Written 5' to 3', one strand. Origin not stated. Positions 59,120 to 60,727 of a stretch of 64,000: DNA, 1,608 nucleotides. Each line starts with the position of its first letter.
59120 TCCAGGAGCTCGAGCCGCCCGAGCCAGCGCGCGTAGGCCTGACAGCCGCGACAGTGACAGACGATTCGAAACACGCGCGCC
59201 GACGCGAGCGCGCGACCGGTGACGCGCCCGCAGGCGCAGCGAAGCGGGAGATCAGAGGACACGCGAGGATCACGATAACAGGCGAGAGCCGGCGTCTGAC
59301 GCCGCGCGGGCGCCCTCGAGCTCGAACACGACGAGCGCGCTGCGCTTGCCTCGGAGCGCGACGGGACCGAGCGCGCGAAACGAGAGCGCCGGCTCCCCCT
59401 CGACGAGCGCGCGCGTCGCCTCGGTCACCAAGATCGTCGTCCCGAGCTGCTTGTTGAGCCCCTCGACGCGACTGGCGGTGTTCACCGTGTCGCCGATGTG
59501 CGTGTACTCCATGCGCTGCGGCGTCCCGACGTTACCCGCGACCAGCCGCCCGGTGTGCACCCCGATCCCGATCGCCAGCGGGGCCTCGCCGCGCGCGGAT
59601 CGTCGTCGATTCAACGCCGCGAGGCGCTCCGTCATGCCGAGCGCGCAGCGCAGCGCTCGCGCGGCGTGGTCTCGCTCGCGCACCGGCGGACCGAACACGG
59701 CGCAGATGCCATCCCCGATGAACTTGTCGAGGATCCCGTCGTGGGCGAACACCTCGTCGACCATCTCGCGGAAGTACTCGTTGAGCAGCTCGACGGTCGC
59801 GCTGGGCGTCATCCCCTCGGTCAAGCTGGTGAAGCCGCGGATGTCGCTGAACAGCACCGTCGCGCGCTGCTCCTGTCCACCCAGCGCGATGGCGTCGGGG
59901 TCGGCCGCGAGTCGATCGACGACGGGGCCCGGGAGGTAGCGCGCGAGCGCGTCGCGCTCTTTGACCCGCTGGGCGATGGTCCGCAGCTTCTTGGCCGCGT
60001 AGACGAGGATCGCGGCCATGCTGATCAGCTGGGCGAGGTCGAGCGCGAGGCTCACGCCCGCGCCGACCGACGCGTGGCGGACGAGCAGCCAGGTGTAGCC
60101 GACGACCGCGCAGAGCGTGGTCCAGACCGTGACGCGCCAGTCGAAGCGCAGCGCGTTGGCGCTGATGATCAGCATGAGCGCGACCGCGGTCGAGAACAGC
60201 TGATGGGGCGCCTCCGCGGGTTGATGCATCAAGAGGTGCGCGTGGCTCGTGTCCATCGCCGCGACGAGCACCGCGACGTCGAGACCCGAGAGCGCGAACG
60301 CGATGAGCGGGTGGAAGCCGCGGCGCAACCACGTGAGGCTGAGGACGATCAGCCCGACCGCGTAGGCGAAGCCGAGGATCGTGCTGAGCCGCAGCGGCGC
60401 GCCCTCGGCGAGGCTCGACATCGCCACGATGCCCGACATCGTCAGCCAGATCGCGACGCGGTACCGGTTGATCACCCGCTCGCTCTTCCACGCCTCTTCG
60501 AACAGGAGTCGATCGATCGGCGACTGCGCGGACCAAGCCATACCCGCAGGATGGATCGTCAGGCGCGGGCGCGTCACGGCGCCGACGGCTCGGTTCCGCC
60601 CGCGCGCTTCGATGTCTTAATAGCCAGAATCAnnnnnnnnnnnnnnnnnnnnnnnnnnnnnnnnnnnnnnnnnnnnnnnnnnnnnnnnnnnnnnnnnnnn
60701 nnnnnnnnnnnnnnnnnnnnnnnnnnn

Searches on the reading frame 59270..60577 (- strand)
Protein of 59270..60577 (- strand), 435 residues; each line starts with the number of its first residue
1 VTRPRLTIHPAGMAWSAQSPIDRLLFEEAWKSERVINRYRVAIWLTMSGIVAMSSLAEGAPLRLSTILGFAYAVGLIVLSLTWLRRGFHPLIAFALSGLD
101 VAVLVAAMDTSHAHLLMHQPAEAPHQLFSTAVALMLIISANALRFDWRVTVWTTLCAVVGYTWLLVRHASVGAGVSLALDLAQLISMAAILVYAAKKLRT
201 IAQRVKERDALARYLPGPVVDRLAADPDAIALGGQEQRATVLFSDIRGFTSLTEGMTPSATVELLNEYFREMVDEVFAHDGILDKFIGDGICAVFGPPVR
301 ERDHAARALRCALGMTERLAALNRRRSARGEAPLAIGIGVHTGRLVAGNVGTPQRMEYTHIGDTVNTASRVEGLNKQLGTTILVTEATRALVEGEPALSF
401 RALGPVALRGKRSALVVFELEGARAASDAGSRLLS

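Call 67: search_protein_families(library=pfam, proteins=[window:59270-60577:-], max_evalue=0.0001)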
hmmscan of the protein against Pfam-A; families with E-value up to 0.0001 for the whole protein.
window:59270-60577:- (435 aa): 1 family
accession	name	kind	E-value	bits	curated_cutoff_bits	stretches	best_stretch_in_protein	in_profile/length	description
PF00211.25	Guanylate_cyc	-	1.5e-27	96.8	21.9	1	237-414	7-176/183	Adenylate and Guanylate cyclase catalytic domain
